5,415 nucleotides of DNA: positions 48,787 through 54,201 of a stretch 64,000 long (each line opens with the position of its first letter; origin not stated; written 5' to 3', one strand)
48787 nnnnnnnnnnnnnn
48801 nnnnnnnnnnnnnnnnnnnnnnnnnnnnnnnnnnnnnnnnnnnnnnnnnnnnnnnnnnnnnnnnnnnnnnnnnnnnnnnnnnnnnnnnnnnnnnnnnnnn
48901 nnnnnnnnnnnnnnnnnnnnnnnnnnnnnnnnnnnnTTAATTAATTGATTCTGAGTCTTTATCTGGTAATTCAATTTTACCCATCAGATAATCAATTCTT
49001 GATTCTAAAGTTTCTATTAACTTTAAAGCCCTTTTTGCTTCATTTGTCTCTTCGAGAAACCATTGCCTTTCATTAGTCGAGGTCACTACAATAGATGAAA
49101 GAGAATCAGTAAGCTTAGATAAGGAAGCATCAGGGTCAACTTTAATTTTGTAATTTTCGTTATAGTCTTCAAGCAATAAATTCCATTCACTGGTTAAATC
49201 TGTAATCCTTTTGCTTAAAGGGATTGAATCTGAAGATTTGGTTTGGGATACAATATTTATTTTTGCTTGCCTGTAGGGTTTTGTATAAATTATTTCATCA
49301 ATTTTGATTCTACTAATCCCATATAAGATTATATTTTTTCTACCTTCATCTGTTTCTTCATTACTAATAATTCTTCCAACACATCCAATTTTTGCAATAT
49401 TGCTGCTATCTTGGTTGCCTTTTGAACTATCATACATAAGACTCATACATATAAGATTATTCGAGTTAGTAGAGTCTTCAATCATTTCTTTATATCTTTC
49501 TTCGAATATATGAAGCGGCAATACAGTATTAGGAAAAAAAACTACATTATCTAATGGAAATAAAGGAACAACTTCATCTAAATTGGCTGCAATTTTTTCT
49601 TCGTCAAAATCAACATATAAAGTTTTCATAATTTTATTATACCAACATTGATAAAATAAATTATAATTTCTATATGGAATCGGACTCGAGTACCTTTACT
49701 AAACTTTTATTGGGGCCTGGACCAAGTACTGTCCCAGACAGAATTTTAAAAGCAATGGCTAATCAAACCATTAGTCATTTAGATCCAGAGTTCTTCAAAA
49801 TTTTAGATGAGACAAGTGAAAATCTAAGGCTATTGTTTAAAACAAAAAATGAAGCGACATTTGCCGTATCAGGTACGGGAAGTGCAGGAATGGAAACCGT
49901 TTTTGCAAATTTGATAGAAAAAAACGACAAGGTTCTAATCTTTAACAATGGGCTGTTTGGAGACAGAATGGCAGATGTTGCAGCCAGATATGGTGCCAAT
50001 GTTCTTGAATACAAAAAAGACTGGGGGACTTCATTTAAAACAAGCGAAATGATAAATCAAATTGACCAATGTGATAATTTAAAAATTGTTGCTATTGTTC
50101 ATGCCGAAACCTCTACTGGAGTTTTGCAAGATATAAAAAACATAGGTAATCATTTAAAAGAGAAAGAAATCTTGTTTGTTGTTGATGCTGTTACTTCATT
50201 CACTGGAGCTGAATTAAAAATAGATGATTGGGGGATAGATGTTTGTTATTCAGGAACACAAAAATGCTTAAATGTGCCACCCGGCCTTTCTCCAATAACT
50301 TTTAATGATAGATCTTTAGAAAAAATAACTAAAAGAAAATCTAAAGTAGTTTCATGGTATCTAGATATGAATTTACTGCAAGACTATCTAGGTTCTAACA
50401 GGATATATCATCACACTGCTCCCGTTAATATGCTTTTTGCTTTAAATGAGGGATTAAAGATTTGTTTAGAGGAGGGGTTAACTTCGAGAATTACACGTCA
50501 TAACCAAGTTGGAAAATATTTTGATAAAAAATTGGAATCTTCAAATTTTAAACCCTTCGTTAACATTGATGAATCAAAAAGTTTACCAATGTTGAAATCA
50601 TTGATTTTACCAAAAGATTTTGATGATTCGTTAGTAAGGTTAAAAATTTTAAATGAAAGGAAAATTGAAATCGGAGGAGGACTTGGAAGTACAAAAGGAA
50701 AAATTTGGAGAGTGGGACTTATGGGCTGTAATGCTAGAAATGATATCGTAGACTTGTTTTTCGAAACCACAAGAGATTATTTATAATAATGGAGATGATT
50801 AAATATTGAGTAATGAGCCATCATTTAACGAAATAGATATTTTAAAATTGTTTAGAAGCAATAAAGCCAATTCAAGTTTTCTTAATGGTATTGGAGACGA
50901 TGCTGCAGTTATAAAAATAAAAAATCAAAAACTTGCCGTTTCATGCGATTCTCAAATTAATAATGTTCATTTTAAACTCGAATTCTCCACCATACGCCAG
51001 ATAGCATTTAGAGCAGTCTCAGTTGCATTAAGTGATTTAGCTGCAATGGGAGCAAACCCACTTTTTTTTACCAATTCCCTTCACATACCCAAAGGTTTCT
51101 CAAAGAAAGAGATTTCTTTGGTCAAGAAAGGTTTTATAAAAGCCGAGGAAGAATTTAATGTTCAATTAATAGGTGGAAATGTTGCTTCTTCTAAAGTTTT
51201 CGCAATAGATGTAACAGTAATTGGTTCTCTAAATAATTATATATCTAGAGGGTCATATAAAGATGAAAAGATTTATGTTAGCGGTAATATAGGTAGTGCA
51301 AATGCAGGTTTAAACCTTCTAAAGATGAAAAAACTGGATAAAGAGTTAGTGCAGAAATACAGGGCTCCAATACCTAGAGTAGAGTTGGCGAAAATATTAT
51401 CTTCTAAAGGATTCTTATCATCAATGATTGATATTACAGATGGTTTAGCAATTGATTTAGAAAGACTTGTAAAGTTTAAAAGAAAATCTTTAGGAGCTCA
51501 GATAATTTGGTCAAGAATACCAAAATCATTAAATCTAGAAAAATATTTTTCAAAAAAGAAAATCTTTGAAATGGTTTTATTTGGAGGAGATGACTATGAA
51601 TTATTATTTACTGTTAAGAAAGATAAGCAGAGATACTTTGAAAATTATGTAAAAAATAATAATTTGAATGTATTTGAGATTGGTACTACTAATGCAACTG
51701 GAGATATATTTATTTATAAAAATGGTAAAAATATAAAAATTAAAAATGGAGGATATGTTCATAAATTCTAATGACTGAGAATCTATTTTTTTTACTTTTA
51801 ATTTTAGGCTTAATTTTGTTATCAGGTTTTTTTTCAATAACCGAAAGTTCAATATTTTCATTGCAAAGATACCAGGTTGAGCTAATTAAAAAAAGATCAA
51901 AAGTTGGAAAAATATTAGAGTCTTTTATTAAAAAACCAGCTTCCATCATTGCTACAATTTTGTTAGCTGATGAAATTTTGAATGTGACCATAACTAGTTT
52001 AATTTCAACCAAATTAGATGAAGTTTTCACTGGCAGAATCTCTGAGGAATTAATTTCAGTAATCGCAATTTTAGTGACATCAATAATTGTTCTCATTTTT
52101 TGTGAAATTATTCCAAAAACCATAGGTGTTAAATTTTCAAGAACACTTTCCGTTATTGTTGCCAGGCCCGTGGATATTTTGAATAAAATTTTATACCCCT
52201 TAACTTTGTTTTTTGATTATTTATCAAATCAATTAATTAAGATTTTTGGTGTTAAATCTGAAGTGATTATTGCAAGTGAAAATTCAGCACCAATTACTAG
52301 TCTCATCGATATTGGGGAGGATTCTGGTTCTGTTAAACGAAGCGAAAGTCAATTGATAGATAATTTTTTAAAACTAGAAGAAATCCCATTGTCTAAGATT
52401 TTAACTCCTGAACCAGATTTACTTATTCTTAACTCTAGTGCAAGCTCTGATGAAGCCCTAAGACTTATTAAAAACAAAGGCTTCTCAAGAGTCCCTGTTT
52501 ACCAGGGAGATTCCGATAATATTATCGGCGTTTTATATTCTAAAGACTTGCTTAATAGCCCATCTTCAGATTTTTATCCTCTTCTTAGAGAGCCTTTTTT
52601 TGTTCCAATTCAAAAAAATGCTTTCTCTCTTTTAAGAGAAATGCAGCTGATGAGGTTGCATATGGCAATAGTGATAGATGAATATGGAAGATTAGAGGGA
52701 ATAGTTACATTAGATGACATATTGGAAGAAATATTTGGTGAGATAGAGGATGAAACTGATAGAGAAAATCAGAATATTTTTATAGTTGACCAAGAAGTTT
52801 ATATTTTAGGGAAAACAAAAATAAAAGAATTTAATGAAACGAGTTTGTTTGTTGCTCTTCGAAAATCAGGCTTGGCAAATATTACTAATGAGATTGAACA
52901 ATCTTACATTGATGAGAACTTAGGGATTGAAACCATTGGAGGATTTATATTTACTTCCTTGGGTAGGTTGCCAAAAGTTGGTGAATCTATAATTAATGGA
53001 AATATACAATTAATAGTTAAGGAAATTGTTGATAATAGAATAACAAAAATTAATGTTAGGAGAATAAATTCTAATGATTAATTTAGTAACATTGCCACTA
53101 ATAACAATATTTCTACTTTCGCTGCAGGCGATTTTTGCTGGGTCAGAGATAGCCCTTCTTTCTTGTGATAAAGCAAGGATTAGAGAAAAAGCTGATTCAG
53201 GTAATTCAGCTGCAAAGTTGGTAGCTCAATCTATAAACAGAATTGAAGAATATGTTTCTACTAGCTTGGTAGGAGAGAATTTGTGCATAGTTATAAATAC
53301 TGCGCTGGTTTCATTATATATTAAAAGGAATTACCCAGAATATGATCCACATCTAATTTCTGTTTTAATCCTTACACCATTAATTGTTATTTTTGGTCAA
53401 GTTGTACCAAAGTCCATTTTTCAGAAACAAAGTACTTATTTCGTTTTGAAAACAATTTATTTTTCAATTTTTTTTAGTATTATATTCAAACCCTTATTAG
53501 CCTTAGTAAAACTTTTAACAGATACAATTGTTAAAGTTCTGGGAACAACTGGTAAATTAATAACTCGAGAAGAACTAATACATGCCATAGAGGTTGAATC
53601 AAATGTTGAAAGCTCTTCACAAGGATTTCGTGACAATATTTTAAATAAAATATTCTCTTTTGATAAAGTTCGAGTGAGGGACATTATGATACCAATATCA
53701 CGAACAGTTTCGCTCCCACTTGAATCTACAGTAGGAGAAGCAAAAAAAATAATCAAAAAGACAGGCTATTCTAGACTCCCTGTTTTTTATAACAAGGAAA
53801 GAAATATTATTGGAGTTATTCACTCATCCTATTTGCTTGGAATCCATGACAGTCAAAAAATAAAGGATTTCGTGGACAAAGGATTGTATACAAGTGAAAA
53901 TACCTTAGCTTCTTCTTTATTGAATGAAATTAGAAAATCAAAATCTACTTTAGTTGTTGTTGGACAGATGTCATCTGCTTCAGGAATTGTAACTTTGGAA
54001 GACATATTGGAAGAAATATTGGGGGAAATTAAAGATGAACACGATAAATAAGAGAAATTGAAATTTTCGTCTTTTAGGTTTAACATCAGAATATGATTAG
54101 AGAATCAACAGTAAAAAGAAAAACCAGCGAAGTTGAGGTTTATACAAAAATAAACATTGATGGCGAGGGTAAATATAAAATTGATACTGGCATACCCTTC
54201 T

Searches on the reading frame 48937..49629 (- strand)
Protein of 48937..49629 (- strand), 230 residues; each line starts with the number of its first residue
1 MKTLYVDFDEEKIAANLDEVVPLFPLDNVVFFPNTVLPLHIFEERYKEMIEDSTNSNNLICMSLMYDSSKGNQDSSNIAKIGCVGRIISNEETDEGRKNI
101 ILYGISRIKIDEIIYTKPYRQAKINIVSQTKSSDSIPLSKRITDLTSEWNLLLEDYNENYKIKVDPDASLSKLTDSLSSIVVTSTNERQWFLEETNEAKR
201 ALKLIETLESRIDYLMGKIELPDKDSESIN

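Call 52: search_protein_families(library=pfam, proteins=[window:48937-49629:-], max_evalue=1e-8)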
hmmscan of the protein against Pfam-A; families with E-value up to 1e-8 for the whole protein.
window:48937-49629:- (230 aa): 1 family
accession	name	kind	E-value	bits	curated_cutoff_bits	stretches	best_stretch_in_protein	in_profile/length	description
PF02190.22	LON_substr_bdg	-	1.3e-35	123.6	28.7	1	20-209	1-199/200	ATP-dependent protease La (LON) substrate-binding domain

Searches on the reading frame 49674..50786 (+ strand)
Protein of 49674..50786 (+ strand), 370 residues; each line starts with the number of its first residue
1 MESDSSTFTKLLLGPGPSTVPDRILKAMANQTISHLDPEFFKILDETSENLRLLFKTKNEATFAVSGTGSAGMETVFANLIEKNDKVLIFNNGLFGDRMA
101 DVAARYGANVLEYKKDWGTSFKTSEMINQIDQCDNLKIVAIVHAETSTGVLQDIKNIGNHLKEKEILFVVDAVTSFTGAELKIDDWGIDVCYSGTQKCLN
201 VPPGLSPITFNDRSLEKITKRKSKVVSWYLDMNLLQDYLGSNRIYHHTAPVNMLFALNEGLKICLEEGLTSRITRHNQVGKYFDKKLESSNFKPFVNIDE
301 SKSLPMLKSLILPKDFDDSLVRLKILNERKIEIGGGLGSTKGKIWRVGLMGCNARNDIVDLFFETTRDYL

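Call 52: search_protein_families(library=pfam, proteins=[window:49674-50786:+], max_evalue=1e-8)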
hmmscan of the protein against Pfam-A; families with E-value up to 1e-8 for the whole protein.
window:49674-50786:+ (370 aa): 1 family
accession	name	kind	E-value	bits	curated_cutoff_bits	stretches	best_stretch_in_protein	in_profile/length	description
PF00266.25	Aminotran_5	-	4.1e-31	108.7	21.5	1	16-356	7-366/371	Aminotransferase class-V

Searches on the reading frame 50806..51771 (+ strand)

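Call 67: search_protein_families(library=pfam, proteins=[window:50806-51771:+], max_evalue=1e-8)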
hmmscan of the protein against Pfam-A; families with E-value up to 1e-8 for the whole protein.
window:50806-51771:+ (321 aa): 1 family
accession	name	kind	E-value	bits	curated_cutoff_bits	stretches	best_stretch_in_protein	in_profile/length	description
PF00586.29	AIRS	-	3.7e-24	85.7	24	1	30-141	1-111/112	AIR synthase related protein, N-terminal domain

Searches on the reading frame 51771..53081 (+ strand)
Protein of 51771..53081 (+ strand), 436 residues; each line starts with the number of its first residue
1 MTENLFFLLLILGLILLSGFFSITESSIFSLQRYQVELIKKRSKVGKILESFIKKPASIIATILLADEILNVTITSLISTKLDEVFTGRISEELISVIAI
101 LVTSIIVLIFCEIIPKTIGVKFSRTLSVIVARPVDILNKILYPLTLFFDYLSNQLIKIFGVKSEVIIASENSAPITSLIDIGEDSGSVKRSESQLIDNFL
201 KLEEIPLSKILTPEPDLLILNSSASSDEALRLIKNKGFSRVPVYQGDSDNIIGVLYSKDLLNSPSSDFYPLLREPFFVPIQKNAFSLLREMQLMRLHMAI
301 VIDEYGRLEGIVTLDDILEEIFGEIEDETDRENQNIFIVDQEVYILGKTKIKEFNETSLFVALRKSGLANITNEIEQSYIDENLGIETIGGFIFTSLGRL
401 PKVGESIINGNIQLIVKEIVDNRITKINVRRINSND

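Call 67: search_protein_families(library=pfam, proteins=[window:51771-53081:+], max_evalue=1e-8)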
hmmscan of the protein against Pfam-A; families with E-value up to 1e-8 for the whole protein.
window:51771-53081:+ (436 aa): 3 families
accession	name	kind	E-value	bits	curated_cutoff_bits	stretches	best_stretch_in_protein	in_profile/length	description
PF01595.25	CNNM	-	2.5e-32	112.5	28.4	1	9-192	1-181/181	Cyclin M transmembrane N-terminal domain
PF00571.33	CBS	-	2e-16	60.5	24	0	214-262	6-53/57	CBS domain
PF03471.22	CorC_HlyC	-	8.4e-11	42.2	27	1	380-431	27-79/81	Transporter associated domain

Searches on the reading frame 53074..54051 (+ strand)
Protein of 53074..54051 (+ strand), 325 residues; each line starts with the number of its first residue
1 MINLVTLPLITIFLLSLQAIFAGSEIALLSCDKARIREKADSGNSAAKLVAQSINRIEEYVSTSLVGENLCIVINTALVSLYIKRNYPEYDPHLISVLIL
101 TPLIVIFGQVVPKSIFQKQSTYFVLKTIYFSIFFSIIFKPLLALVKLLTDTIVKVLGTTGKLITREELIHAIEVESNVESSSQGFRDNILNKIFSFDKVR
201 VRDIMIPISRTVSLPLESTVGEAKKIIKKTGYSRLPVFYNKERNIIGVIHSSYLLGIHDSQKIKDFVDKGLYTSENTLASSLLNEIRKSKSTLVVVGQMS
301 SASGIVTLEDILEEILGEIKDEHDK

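Call 67: search_protein_families(library=pfam, proteins=[window:53074-54051:+], max_evalue=1e-8)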
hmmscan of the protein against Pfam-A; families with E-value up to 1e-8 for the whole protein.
window:53074-54051:+ (325 aa): 2 families
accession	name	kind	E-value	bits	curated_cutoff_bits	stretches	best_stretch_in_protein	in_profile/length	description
PF01595.25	CNNM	-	1.7e-34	119.5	28.4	1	9-176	1-172/181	Cyclin M transmembrane N-terminal domain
PF00571.33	CBS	-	1.4e-11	44.9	24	0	201-255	1-52/57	CBS domain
